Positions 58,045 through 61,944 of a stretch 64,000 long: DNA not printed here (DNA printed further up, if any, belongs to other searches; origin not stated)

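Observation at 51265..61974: Candidate undescribed three-gene enzyme system: giant UGDH-like/ATP-grasp protein, a second ATP-grasp protein and a GHMP sugar-kinase fusion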

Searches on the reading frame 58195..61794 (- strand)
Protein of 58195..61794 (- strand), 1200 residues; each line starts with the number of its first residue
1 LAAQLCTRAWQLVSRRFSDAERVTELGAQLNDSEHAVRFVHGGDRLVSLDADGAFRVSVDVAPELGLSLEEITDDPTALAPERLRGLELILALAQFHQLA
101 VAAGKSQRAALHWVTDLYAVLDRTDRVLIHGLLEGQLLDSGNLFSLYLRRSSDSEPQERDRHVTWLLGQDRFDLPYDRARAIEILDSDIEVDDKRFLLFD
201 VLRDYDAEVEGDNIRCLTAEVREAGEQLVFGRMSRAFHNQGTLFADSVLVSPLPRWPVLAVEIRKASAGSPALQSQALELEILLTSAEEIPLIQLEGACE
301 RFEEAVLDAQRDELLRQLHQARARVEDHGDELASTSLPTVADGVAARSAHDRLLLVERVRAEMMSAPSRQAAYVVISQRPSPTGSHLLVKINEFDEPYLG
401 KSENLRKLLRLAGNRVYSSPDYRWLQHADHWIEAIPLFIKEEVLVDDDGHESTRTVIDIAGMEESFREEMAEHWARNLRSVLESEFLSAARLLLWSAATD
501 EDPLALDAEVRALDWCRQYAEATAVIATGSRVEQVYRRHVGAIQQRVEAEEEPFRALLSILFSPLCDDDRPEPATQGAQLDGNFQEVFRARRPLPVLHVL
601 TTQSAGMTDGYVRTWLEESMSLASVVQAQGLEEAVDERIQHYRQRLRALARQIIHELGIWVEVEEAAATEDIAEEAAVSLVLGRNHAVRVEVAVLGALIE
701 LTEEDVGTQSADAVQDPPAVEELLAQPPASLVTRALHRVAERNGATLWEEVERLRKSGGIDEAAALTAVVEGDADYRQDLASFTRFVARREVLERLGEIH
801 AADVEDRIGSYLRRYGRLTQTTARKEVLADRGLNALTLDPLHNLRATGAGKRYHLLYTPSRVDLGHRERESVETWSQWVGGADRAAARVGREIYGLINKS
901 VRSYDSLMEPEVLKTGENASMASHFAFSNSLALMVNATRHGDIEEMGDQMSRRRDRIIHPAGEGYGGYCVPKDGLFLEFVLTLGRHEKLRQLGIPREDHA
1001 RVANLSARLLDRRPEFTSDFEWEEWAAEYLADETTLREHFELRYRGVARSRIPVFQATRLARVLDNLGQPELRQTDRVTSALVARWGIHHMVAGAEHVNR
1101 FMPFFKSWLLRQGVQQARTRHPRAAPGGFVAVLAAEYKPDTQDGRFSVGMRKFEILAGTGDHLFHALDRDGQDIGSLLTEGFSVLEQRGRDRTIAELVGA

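Call 57: predict_structure(alignment_id=A4)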
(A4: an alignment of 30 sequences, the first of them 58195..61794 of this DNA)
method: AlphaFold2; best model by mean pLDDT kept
length: 1200 residues; sequences in the alignment: 30
mean_pLDDT: 84.5   pTM: 0.85
mean pLDDT of the five models: 84.5, 84.3, 83.1, 80.5, 80.1
residues with pLDDT >= 90: 499; 70-90: 567; 50-70: 98; < 50: 36
segments of 3 or more residues with pLDDT < 50: 332-338, 1043-1047, 1138-1140, 1189-1200
pLDDT, mean of each block of 10 residues (from residue 1): 86 79 82 86 87 88 85 66 89 93 91 92 92 83 89 90 93 91 91 89 92 92 93 89 96 93 90 91 93 95 92 80 59 49 78 93 93 94 89 85 84 94 96 81 72 76 91 95 93 89 84 86 86 91 89 90 71 57 68 94 85 95 95 95 94 94 88 89 91 92 71 89 88 89 85 88 88 90 93 82 77 92 91 88 91 94 79 92 95 95 94 85 84 83 81 75 62 74 87 85 90 90 90 80 48 83 85 75 82 81 86 81 65 52 59 83 80 83 59 33
secondary structure, 60 per line:
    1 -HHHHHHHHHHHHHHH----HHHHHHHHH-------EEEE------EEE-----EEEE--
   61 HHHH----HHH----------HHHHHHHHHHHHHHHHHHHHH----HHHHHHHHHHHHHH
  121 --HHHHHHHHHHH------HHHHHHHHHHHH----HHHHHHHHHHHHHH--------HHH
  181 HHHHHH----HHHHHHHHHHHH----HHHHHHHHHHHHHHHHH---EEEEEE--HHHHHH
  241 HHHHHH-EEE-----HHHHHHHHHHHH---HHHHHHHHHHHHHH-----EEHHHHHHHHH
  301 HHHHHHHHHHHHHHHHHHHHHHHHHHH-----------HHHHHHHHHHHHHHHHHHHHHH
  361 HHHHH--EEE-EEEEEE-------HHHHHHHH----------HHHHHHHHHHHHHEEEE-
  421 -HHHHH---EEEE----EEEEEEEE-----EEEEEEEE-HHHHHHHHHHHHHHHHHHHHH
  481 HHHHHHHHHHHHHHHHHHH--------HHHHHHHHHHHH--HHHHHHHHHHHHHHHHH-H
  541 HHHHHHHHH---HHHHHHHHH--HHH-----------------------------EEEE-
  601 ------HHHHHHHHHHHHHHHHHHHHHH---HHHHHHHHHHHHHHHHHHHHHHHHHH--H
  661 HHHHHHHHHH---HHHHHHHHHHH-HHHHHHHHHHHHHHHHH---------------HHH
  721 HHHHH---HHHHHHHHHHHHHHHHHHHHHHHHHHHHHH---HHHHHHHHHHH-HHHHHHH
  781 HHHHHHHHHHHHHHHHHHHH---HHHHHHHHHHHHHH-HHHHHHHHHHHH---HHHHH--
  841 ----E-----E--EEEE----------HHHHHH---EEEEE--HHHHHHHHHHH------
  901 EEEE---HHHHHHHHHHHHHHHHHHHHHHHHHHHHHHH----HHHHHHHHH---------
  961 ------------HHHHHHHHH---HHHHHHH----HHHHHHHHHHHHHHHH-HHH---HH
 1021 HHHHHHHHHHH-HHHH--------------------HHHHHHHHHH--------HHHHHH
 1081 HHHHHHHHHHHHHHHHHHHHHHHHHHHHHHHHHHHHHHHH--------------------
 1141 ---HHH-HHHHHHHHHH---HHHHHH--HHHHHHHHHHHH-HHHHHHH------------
elements in order (helices of 4 or more, strands of 3 or more residues): H2-16 H21-29 E37-40 E47-49 E55-58 H61-64 H82-102 H107-120 H123-133 H140-151 H156-169 H178-186 H191-202 H207-223 E227-232 H235-246 E248-250 H256-267 H271-284 H292-327 H339-365 E368-370 E372-377 H385-392 H403-415 E416-419 H422-426 E430-433 E438-445 E451-458 H460-499 H508-519 H522-538 H540-549 H553-561 E596-599 H607-628 H632-657 H660-670 H674-684 H686-702 H718-725 H729-758 H762-772 H774-800 H804-817 H819-830 H834-838 E854-857 H868-873 E877-881 H884-894 E901-904 H908-938 H943-951 H973-981 H985-991 H996-1011 H1019-1031 H1033-1036 H1057-1066 H1075-1120 H1148-1157 H1161-1166 H1169-1180 H1182-1188

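Call 60: fold_search(model_id=the predicted structure, library=pdb)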
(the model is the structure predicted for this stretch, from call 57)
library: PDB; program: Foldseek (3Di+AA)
matches with E <= 10: 283; with E <= 0.001: 1
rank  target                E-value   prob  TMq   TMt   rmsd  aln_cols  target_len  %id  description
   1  4r16_A                1.4e-04  1.00  0.11  0.31  16.9       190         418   24  Structure of UDP-D-MAnNAc dehdrogeanse from Pyrococcus horikoshii (released 2015-10-14)
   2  3ojo_A                1.3e-03  1.00  0.10  0.27  16.5       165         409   19  Derivative structure of the UDP-N-acetyl-mannosamine dehydrogenase Cap5O from S. aureus (released 2011-03-23)
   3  3ojl_B                3.2e-03  1.00  0.10  0.27  17.6       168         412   18  Native structure of the UDP-N-acetyl-mannosamine dehydrogenase Cap5O from Staphylococcus aureus (released 2011-03-23)
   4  3g79_A                3.4e-03  1.00  0.11  0.26  17.1       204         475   23  Crystal structure of NDP-N-acetyl-D-galactosaminuronic acid dehydrogenase from Methanosarcina mazei Go1 (released 2009-02-17)
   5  4xr9_A                3.5e-03  1.00  0.10  0.25  20.4       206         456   20  Crystal structure of CalS8 from Micromonospora echinospora cocrystallized with NAD and TDP-glucose (released 2015-02-11)
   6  3ojl_A                3.8e-03  1.00  0.10  0.29  16.0       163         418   20  Native structure of the UDP-N-acetyl-mannosamine dehydrogenase Cap5O from Staphylococcus aureus (released 2011-03-23)
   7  4xrr_B                4.8e-03  1.00  0.11  0.27  16.9       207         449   17  Crystal structure of cals8 from micromonospora echinospora (P294S mutant) (released 2015-02-11)
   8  7kws_A                7.4e-03  1.00  0.10  0.28  15.0       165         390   18  Cj1441 with NAD+ and UDP-glucose (released 2021-01-13)
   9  4xrr_A                8.3e-03  1.00  0.10  0.26  20.3       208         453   20  Crystal structure of cals8 from micromonospora echinospora (P294S mutant) (released 2015-02-11)
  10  3vtf                  1.1e-02  1.00  0.10  0.27  17.3       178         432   20  Structure of a UDP-glucose dehydrogenase from the hyperthermophilic archaeon Pyrobaculum islandicum (released 2012-09-19)
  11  4xr9_B                1.5e-02  1.00  0.11  0.27  20.1       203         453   18  Crystal structure of CalS8 from Micromonospora echinospora cocrystallized with NAD and TDP-glucose (released 2015-02-11)
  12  6c58_E                2.1e-02  1.00  0.10  0.26  22.5       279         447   13  Human UDP-Glucose Dehydrogenase A225L substitutuion with UDP-xylose bound (released 2019-01-16)
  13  7kws_B                2.4e-02  1.00  0.10  0.29  16.1       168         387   15  Cj1441 with NAD+ and UDP-glucose (released 2021-01-13)
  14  4a7p_B                2.5e-02  1.00  0.10  0.27  14.0       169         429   24  Se-Met derivatized UgdG, UDP-glucose dehydrogenase from Sphingomonas elodea (released 2012-11-21)
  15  9dgz_A                2.6e-02  1.00  0.10  0.26  19.1       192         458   19  The Cryo-EM structure of recombinantly expressed apo hUGDH (released 2025-02-26)
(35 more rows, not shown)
